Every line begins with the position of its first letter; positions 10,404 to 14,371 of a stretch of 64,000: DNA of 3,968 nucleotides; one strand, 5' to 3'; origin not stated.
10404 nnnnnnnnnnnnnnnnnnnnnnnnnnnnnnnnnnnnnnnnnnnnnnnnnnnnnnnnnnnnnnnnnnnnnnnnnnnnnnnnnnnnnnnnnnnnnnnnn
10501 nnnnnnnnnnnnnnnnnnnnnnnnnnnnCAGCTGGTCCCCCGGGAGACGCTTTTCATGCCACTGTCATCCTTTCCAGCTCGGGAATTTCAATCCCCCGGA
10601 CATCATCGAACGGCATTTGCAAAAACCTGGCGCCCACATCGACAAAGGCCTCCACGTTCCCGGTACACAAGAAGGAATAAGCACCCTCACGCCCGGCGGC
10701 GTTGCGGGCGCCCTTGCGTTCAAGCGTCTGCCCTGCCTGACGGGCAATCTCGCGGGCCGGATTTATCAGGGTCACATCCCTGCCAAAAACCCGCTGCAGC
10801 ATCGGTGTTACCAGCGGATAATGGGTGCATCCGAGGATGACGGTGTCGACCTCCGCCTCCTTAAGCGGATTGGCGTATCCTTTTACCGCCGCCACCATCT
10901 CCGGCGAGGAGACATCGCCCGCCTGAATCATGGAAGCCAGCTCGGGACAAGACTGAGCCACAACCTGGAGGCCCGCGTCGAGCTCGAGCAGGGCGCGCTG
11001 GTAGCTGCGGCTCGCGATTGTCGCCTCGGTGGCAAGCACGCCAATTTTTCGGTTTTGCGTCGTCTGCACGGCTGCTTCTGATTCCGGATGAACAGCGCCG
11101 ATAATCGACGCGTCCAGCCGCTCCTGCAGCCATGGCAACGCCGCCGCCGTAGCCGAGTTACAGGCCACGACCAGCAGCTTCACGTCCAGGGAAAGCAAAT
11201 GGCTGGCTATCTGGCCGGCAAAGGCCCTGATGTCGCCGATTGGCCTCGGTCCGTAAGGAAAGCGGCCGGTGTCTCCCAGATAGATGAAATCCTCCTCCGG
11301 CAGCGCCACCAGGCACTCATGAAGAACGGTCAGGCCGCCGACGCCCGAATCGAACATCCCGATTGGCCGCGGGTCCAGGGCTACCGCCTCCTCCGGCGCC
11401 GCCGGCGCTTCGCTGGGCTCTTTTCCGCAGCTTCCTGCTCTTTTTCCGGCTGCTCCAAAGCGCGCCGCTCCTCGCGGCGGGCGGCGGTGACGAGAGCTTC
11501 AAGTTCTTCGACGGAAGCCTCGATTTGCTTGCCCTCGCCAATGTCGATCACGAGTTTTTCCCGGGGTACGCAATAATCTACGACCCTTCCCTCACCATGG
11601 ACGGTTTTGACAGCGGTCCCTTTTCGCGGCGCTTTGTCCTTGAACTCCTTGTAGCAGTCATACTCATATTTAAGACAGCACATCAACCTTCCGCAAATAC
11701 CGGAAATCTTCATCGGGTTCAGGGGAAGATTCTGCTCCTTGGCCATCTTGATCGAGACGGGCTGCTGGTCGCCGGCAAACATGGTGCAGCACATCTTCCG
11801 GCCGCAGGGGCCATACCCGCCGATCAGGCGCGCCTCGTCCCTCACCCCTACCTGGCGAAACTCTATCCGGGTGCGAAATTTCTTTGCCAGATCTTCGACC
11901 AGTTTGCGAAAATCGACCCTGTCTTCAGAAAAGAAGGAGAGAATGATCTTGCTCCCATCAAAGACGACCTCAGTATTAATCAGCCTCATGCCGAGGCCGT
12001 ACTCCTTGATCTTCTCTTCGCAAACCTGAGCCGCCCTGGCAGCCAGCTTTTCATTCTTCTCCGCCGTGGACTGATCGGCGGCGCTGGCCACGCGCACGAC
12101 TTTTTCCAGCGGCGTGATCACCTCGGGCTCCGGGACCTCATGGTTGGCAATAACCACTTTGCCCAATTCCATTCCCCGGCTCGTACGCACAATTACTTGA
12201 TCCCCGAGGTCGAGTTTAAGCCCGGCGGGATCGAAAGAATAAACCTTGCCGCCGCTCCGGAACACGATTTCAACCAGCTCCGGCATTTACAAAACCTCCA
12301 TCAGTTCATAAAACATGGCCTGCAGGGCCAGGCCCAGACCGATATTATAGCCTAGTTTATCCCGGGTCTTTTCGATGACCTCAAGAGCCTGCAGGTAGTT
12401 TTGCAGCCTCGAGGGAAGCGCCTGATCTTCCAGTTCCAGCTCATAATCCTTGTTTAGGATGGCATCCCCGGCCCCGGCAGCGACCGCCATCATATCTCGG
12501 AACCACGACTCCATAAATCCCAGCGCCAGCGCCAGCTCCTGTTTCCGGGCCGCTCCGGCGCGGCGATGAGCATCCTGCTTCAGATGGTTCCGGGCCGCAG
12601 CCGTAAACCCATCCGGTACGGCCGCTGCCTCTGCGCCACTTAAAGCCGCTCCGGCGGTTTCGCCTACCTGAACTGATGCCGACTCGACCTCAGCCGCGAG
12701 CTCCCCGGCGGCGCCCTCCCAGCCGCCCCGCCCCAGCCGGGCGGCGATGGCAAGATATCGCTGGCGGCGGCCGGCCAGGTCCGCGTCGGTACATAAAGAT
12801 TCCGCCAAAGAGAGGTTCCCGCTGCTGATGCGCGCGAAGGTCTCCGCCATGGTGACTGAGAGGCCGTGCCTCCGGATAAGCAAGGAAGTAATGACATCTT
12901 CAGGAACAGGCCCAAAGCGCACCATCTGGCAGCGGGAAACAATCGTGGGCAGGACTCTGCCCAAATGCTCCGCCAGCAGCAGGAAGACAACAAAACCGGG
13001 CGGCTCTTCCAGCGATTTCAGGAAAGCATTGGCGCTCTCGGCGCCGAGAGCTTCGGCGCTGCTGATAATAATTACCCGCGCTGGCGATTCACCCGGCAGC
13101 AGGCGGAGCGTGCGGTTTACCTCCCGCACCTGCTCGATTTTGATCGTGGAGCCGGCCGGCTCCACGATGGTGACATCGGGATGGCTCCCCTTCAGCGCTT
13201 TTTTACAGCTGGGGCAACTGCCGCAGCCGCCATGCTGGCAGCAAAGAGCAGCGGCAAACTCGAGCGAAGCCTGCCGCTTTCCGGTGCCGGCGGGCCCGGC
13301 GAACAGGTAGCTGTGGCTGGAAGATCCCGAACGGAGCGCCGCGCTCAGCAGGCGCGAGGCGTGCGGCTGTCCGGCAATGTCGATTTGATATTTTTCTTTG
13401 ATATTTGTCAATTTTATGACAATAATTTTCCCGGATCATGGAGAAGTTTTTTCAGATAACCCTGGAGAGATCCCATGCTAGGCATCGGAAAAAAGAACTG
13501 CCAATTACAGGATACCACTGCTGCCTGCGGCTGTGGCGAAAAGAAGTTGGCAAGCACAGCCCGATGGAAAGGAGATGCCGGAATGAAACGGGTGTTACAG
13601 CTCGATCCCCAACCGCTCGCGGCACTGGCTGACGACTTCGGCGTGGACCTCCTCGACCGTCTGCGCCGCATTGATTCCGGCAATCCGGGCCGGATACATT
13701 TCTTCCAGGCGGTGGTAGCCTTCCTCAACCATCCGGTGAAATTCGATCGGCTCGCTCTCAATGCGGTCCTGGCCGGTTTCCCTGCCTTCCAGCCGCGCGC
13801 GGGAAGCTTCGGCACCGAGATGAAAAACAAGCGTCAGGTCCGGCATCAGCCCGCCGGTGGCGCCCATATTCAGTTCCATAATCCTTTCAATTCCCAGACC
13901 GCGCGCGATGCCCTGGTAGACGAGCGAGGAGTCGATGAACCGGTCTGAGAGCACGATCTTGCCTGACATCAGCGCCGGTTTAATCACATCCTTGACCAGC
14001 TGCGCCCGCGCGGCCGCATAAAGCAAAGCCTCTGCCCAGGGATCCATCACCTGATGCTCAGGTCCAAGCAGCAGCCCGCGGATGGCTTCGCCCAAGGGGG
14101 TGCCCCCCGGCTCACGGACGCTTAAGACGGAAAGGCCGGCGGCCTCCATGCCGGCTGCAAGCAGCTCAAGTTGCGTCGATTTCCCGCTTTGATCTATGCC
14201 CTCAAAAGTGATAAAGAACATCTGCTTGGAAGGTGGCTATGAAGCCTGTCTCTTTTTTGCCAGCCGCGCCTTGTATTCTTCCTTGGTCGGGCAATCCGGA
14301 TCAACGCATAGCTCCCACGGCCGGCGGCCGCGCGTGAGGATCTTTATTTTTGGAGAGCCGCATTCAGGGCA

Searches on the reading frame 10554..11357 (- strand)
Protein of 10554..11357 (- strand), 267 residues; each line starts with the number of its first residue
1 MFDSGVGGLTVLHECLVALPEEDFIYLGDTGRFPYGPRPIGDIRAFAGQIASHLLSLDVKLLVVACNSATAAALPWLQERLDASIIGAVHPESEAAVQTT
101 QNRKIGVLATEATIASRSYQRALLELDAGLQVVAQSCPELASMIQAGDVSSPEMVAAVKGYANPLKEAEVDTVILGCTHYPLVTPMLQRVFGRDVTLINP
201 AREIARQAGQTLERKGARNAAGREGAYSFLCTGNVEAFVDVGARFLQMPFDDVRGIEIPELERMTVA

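Call 54: search_protein_families(library=pfam, proteins=[window:10554-11357:-])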
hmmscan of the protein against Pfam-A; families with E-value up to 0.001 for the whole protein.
window:10554-11357:- (267 aa): 1 family
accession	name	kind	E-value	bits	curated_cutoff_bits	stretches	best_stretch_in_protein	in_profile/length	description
PF01177.27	Asp_Glu_race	-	1.1e-19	71.5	31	1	45-208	51-211/211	Asp/Glu/Hydantoin racemase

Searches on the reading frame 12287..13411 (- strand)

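Call 54: search_protein_families(library=pfam, proteins=[window:12287-13411:-])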
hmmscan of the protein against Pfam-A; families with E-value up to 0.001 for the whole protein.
window:12287-13411:- (374 aa): 1 family
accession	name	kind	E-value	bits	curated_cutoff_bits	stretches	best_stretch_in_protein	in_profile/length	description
PF13177.12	DNA_pol3_delta2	-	4.3e-48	163.8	27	1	14-168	1-159/161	DNA polymerase III, delta subunit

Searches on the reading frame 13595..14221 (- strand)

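Call 54: search_protein_families(library=pfam, proteins=[window:13595-14221:-])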
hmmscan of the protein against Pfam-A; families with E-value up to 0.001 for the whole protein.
window:13595-14221:- (208 aa): 1 family
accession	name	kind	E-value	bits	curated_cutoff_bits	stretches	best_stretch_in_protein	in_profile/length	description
PF02223.23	Thymidylate_kin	-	1e-46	159.4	27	1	6-196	1-185/185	Thymidylate kinase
